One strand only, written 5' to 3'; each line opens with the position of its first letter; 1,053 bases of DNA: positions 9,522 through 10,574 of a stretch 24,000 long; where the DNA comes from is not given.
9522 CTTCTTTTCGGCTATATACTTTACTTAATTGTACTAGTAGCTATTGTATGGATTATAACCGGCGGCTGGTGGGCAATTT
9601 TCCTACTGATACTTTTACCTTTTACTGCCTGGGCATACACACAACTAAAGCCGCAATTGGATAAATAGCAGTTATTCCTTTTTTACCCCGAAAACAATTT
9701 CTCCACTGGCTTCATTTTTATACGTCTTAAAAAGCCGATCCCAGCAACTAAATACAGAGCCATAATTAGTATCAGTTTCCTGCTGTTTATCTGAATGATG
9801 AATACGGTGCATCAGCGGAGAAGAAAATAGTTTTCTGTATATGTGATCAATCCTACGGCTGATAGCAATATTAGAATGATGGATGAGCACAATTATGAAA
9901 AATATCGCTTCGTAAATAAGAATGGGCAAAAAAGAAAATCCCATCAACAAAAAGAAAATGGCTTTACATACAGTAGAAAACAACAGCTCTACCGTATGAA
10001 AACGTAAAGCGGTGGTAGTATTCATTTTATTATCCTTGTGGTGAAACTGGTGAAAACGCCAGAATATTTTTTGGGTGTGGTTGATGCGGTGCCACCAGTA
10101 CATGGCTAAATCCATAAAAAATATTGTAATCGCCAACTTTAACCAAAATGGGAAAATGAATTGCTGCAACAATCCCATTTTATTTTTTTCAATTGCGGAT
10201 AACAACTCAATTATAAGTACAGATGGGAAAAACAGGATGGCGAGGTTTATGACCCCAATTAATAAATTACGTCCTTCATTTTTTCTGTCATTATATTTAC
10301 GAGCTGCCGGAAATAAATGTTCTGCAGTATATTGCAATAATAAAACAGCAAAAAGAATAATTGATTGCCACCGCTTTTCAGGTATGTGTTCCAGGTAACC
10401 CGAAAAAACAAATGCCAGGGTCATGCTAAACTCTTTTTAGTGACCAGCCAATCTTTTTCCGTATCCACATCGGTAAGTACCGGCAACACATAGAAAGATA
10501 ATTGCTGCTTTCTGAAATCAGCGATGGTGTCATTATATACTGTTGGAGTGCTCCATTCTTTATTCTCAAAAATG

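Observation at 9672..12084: Translationally coupled trio links DUF2064 to a Cys-rich flavodoxin-like protein and a membrane lipid hydroxylase/desaturase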

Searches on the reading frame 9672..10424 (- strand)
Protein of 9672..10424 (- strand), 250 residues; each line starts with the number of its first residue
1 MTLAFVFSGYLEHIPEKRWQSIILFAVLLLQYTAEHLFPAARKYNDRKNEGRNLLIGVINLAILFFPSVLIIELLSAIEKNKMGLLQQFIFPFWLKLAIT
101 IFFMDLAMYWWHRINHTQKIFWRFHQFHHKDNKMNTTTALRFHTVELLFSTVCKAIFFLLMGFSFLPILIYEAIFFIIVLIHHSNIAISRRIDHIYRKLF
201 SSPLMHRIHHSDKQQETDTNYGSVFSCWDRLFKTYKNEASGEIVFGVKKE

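Call 4: search_protein_families(library=pfam, proteins=[window:9672-10424:-], max_evalue=0.01)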
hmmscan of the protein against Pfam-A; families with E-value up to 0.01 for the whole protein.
window:9672-10424:- (250 aa): 1 family
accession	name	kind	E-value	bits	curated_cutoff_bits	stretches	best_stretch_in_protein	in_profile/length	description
PF04116.19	FA_hydroxylase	-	2.4e-29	102.8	31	1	98-234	2-132/132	Fatty acid hydroxylase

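Call 5: search_protein_families(library=ncbifam, proteins=[window:9672-10424:-], max_evalue=0.01)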
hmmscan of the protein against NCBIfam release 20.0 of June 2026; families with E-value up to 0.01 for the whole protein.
window:9672-10424:- (250 aa): 2 families
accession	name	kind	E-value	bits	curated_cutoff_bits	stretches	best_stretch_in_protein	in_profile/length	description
NF052566.1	OrLpdHdlsOlsERhiz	equivalog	1.9e-25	89.8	475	1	68-238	91-257/293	ornithine lipid hydroxylase OlsE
NF040557.1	CAS_Csx27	equivalog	0.0019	18.2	65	1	59-125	154-218/223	type VI-B CRISPR accessory protein Csx27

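Call 41: find_homologous_proteins(query=window:9672-10424:-, max_evalue=0.001)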
Query window:9672-10424:- (250 aa): 603 proteins with E <= 0.001 among 1407 candidates; the best 120 are listed.
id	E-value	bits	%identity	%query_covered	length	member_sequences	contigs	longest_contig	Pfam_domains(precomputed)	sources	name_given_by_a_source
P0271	1.3e-148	512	92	100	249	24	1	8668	PF04116.20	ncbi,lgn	-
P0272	7.9e-123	427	73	100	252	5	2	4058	PF04116.20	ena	-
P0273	6.9e-111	388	68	100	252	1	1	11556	PF04116.20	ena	-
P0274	1.8e-110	387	64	100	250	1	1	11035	PF04116.20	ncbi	-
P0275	3.0e-110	386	68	100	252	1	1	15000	PF04116.20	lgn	-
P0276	4.7e-106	372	67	99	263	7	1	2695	PF04116.20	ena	-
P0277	5.3e-106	372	62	100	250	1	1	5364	PF04116.20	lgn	-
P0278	1.1e-105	371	66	100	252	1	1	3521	PF04116.20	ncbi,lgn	ncbi:MAG: sterol desaturase family protein [Ginsengibacter sp.]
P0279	1.3e-105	371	64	100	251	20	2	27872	PF04116.20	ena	-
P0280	2.1e-105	370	64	100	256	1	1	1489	PF04116.20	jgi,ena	-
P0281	1.0e-104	368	63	100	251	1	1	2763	PF04116.20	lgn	-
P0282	4.7e-104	366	66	96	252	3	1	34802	PF04116.20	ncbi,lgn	-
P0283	5.7e-104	365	67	97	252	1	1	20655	PF04116.20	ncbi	-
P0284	2.7e-103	363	62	100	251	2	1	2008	PF04116.20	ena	-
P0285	3.5e-103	363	63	96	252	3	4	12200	PF04116.20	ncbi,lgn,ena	-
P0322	6.1e-95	336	59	100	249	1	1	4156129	PF04116.20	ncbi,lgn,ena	-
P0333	3.8e-89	317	58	98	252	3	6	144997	PF04116.20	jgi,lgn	jgi:sterol desaturase/sphingolipid hydroxylase (fatty acid hydroxylase superfamily)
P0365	1.6e-73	266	51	92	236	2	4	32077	PF04116.20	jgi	jgi:sterol desaturase/sphingolipid hydroxylase (fatty acid hydroxylase superfamily)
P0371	5.1e-72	261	49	94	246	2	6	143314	PF04116.20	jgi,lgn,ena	-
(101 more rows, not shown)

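Call 42: find_encoding_contigs(protein=P0322, flank=10000, max_places=2)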
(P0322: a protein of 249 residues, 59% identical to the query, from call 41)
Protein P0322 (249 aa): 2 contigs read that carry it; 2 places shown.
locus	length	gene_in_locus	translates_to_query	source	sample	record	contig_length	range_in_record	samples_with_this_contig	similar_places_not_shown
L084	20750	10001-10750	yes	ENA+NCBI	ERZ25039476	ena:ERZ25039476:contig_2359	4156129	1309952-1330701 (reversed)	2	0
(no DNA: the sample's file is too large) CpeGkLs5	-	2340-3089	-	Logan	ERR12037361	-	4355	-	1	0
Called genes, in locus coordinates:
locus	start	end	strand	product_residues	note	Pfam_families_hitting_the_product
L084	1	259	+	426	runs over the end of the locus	PF00890:FAD_binding_2 (weak), PF01134:GIDA (faint), PF01266:DAO (faint), PF03486:HI0933_like, PF07992:Pyr_redox_2 (faint), PF12831:FAD_oxidored (weak), PF13738:Pyr_redox_3 (faint), PF22780:HI0933_like_1st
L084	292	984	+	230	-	PF00535:Glycos_transf_2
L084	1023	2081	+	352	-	PF00903:Glyoxalase, PF13669:Glyoxalase_4 (faint)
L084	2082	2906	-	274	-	PF01048:PNP_UDP_1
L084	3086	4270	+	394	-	PF00085:Thioredoxin (faint), PF00578:AhpC-TSA, PF08534:Redoxin (weak), PF13905:Thioredoxin_8 (weak), PF04784:DUF547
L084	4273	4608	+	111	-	PF02627:CMD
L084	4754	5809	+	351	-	PF04055:Radical_SAM, PF12345:DUF3641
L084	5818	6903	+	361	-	PF01384:PHO4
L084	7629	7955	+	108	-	-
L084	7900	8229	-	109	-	-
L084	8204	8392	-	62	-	-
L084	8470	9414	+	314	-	-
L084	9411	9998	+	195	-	PF09837:DUF2064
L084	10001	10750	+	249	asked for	PF04116:FA_hydroxylase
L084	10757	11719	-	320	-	PF01553:Acyltransferase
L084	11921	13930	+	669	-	PF13509:S1_2 (faint), PF17092:PCB_OB (faint), PF00575:S1, PF21710:Spt6_S1 (faint), PF00575:S1, PF23459:S1_RRP5 (weak), PF00575:S1 (weak)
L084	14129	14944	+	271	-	PF01553:Acyltransferase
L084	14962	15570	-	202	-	PF03061:4HBT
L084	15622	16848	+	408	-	PF01619:Pro_dh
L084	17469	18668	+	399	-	-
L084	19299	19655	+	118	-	-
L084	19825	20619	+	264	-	PF00303:Thymidylat_synt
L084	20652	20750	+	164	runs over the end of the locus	PF00186:DHFR_1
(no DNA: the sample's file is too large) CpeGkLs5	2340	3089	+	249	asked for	PF04116:FA_hydroxylase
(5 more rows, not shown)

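Call 43: find_encoding_contigs(protein=P0371, flank=10000, max_places=2)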
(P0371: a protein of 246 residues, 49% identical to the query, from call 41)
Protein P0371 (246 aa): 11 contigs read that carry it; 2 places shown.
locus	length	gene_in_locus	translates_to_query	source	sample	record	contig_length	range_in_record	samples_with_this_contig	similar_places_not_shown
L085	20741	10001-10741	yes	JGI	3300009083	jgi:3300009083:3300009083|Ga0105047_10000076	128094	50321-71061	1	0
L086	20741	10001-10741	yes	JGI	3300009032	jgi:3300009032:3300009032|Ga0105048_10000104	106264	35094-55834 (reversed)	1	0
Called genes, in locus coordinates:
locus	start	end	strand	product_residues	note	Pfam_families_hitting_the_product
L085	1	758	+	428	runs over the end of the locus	PF00578:AhpC-TSA, PF08534:Redoxin, PF00085:Thioredoxin (weak), PF13905:Thioredoxin_8, PF04784:DUF547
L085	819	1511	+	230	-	PF09837:DUF2064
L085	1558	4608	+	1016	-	PF13620:CarboxypepD_reg (weak), PF25183:OMP_b-brl_4, PF00593:TonB_dep_Rec_b-barrel (weak), PF25183:OMP_b-brl_4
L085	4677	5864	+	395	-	PF01547:SBP_bac_1, PF13416:SBP_bac_8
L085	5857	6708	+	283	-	PF00528:BPD_transp_1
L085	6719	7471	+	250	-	-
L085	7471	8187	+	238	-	PF00005:ABC_tran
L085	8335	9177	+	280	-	PF04055:Radical_SAM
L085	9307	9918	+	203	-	PF01983:CofC (weak), PF09837:DUF2064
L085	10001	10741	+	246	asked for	PF04116:FA_hydroxylase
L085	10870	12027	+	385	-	PF01553:Acyltransferase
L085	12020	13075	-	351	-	PF13669:Glyoxalase_4 (faint), PF00903:Glyoxalase (weak)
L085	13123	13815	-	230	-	PF00535:Glycos_transf_2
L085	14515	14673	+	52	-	-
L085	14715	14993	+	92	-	-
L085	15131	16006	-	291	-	PF28545:1TM_TonB_rel, PF03544:TonB_C (weak)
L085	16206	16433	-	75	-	-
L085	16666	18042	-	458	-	PF01546:Peptidase_M20, PF07687:M20_dimer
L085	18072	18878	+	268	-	-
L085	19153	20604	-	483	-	PF03739:LptF_LptG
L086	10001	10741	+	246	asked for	PF04116:FA_hydroxylase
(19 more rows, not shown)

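Call 45: search_protein_families(library=ncbifam, proteins=[L085:8335-9177:+, L085:819-1511:+, L085:9307-9918:+, L085:10870-12027:+, L085:12020-13075:-, L084:8470-9414:+, L085:13123-13815:-], max_evalue=0.0001)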
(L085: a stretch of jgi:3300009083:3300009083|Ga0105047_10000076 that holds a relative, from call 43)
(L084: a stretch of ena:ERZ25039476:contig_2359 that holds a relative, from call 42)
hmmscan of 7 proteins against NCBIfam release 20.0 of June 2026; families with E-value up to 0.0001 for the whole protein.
L085:8335-9177:+ (280 aa): 6 families
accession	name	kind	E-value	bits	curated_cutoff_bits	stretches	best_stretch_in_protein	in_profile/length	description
NF041707.1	rSAM_YhhB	equivalog_domain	2.1e-06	26.9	445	1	17-80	60-123/369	cyclophane-forming radical SAM/SPASM peptide maturase YhhB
TIGR02666.1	moaA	equivalog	3e-06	26.4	284.05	1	14-86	59-129/336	GTP 3',8-cyclase MoaA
NF033640.1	N_Twi_rSAM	subfamily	4.5e-06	26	170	1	3-85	161-245/398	twitch domain-containing radical SAM protein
TIGR04545.1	rSAM_ahbD_hemeb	equivalog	8.9e-06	25.4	500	1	2-81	33-108/339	heme b synthase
TIGR04054.1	rSAM_NirJ1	equivalog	1.9e-05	23.4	650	1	2-85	69-148/387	putative heme d1 biosynthesis radical SAM protein NirJ1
TIGR04055.1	rSAM_NirJ2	equivalog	7.5e-05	22.4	500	1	3-96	33-122/326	putative heme d1 biosynthesis radical SAM protein NirJ2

L085:819-1511:+ (230 aa): 1 family
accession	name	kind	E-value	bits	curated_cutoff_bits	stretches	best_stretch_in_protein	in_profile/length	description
TIGR04282.1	glyco_like_cofC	hypoth_equivalog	8.7e-22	77.8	134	1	60-161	70-169/189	TIGR04282 family arsenosugar biosynthesis glycosyltransferase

L085:9307-9918:+ (203 aa): 2 families
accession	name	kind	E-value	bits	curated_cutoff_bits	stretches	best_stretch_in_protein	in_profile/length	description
TIGR04282.1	glyco_like_cofC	hypoth_equivalog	1.3e-60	204.4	134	1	9-194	1-189/189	TIGR04282 family arsenosugar biosynthesis glycosyltransferase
TIGR03552.1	F420_cofC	equivalog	1.2e-09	38.1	105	1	19-166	10-157/196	2-phospho-L-lactate guanylyltransferase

L085:10870-12027:+ (385 aa): 2 families
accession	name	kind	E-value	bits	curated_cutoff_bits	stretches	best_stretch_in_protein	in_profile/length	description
NF006386.0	PRK08633.1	equivalog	2.9e-12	45.1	1221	1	6-145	415-543/1147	acyl-[ACP]--phospholipid O-acyltransferase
TIGR00530.1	AGP_acyltrn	subfamily_domain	4.9e-12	45.7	102.95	1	25-143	8-120/130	1-acylglycerol-3-phosphate O-acyltransferase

L085:12020-13075:- (351 aa): 6 families
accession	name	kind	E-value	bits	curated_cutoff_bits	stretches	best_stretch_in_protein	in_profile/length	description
TIGR03645.1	glyox_marine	hypoth_equivalog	5.4e-08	33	262.05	1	166-311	10-149/162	lactoylglutathione lyase family protein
TIGR00068.2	glyox_I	equivalog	3.3e-07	30.3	120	0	254-314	86-141/143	lactoylglutathione lyase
NF050074.1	glyox_I_GloA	exception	1.3e-06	28.6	165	0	250-311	63-120/121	lactoylglutathione lyase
NF050075.1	SMU1112c_YaeR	equivalog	2.4e-06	27.8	140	0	228-312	49-125/125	SMU1112c/YaeR family gloxylase I-like metalloprotein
TIGR03081.1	metmalonyl_epim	equivalog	4e-06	27.4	114.95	0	166-312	7-129/129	methylmalonyl-CoA epimerase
NF007629.0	PRK10291.1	equivalog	7.1e-05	22.7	246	0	164-185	6-27/135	lactoylglutathione lyase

L084:8470-9414:+ (314 aa): 0 families

L085:13123-13815:- (230 aa): 8 families
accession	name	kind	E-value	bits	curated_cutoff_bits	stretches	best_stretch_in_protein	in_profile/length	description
TIGR04283.1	glyco_like_mftF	equivalog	1.4e-58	198.1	182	1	3-223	1-221/221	TIGR04283 family arsenosugar biosynthesis glycosyltransferase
TIGR04182.1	glyco_TIGR04182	equivalog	3.3e-12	46.4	325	1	3-105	2-101/293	S-layer glycoprotein N-glycosyltransferase AglJ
NF010496.0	PRK13915.1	equivalog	6.5e-11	41.9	262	1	2-90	32-130/307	glucosyl-3-phosphoglycerate synthase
TIGR03965.1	mycofact_glyco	equivalog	1.8e-07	30.4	280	1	2-96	75-174/467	mycofactocin biosynthesis glycosyltransferase MftF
TIGR03937.1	PgaC_IcaA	equivalog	5e-07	29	422.3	1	2-89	46-138/407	poly-beta-1,6-N-acetyl-D-glucosamine synthase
NF041391.1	DPhHxTase_Halo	equivalog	1.3e-06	27.5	375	1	9-107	3-99/213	dolichyl-phosphate hexose transferase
NF041875.1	EPS_EpsD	equivalog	2.5e-06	27.1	370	1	3-95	1-98/325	exopolysaccharide biosynthesis glycosyltransferase EpsD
NF058614.1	PPMAGASynPpgS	equivalog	2.9e-06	26.9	370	1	4-64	3-60/226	polyprenyl-phospho-N-acetylgalactosaminyl synthase PpgS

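Call 51: search_solved_structures(query=window:9672-10424:-, max_evalue=1, show_alignments=1)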
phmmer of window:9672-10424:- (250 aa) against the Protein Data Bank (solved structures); distinct sequences matched with E-value up to 1: 0.

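Call 59: find_encoding_contigs(protein=P0333, flank=10000, max_places=2)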
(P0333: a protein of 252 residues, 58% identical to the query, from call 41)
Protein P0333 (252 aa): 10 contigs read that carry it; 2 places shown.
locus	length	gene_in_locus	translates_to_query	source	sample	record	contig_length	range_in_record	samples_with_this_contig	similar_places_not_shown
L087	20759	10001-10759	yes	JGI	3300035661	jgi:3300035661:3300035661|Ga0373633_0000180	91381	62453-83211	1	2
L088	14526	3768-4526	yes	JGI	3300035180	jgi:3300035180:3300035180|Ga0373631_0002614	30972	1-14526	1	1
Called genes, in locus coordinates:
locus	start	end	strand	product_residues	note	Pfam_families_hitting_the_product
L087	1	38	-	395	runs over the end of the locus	-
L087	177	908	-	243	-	PF00149:Metallophos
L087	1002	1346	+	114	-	PF02261:Asp_decarbox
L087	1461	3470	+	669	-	PF05649:Peptidase_M13_N, PF01431:Peptidase_M13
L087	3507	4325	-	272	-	PF00248:Aldo_ket_red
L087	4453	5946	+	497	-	PF04244:DPRP, PF03441:FAD_binding_7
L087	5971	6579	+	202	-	PF01613:Flavin_Reduct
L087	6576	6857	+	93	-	PF10985:DUF2805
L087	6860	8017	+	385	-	PF03441:FAD_binding_7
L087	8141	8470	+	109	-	PF08888:HopJ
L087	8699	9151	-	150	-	PF01569:PAP2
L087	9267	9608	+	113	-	PF13683:rve_3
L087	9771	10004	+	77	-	PF09837:DUF2064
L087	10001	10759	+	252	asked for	PF04116:FA_hydroxylase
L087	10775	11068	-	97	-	-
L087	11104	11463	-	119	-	PF00535:Glycos_transf_2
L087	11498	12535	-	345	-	PF13669:Glyoxalase_4 (faint), PF00903:Glyoxalase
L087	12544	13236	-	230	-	PF00535:Glycos_transf_2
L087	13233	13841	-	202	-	PF01983:CofC, PF09837:DUF2064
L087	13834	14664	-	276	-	PF01048:PNP_UDP_1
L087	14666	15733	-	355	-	PF03358:FMN_red (faint)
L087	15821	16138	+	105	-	-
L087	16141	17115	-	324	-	PF01209:Ubie_methyltran, PF13847:Methyltransf_31, PF08241:Methyltransf_11, PF08242:Methyltransf_12 (weak), PF13649:Methyltransf_25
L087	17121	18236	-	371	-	PF01384:PHO4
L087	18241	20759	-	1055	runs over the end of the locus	PF13620:CarboxypepD_reg, PF13715:CarbopepD_reg_2 (weak), PF25183:OMP_b-brl_4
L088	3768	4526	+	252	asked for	PF04116:FA_hydroxylase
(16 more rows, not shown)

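Call 60: find_encoding_contigs(protein=P0365, flank=10000, max_places=2)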
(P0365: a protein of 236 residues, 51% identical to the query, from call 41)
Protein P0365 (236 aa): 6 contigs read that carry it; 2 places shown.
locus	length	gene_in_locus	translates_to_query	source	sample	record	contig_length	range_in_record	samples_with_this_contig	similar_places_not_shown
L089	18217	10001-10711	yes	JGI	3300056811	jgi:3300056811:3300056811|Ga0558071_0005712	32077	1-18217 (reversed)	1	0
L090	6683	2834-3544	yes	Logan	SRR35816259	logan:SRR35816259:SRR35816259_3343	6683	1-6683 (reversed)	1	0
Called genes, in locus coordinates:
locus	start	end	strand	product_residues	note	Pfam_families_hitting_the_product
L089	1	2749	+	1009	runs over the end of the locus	PF13620:CarboxypepD_reg, PF13715:CarbopepD_reg_2, PF07715:Plug, PF00593:TonB_dep_Rec_b-barrel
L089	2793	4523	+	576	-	PF14322:SusD-like_3 (weak), PF07980:SusD_RagB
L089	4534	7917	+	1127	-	PF01839:FG-GAP (faint), PF13517:FG-GAP_3, PF07593:UnbV_ASPIC, PF13517:FG-GAP_3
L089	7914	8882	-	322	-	-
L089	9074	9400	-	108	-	PF00893:Multi_Drug_Res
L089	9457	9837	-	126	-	-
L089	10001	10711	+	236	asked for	PF04116:FA_hydroxylase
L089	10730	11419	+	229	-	PF00535:Glycos_transf_2, PF10111:Glyco_tranf_2_2 (faint), PF13641:Glyco_tranf_2_3 (weak)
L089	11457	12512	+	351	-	PF00903:Glyoxalase, PF13669:Glyoxalase_4 (weak)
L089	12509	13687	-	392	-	PF01553:Acyltransferase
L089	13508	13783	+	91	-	-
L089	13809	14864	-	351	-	PF04055:Radical_SAM (weak), PF12345:DUF3641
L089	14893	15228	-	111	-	PF02627:CMD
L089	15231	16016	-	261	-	PF04784:DUF547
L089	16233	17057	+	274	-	PF01048:PNP_UDP_1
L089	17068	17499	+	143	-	PF03190:Thioredox_DsbH, PF00085:Thioredoxin, PF13899:Thioredoxin_7, PF13098:Thioredoxin_2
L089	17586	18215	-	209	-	?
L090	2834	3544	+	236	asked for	PF04116:FA_hydroxylase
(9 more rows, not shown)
